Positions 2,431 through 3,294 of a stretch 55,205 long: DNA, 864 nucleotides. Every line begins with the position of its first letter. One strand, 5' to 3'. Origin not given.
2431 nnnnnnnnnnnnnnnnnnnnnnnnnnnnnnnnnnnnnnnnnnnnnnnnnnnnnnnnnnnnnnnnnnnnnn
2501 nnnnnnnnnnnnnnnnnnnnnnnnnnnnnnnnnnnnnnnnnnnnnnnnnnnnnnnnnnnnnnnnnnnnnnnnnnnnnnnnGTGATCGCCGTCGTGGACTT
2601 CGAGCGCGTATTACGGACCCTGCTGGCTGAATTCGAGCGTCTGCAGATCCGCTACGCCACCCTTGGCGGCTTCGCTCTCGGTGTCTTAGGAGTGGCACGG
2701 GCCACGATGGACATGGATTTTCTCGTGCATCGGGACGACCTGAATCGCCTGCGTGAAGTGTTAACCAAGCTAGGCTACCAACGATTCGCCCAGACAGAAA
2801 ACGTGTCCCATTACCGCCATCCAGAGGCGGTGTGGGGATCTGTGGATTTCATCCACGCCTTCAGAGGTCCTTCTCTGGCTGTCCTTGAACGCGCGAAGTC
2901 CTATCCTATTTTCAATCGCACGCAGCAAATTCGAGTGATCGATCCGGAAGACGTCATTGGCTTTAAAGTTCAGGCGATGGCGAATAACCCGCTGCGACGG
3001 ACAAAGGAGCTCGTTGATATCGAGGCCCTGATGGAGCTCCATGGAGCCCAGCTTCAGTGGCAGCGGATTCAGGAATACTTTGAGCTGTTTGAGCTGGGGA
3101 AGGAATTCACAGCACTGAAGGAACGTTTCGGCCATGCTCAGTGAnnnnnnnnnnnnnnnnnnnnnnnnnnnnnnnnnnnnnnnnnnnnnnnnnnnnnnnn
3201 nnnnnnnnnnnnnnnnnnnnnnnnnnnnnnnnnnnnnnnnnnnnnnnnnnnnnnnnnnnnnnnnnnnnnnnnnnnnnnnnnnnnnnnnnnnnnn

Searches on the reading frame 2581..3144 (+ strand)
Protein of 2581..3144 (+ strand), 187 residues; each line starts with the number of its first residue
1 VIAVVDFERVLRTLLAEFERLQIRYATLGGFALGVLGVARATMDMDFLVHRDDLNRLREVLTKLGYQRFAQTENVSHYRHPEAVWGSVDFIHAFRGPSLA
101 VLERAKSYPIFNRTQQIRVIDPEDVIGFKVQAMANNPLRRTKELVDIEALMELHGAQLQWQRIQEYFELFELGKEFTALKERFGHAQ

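Call 11: search_protein_families(library=pfam, proteins=[window:2581-3144:+], max_evalue=0.01)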
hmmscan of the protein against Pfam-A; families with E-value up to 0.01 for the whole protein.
window:2581-3144:+ (187 aa): 2 families
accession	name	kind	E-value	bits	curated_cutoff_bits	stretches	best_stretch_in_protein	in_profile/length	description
PF14907.12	NTP_transf_5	-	7.2e-13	49.1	31.2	1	11-172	60-233/249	Uncharacterised nucleotidyltransferase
PF08843.17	AbiEii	-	4.4e-07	30.5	22.5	1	29-168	19-187/238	Nucleotidyl transferase AbiEii toxin, Type IV TA system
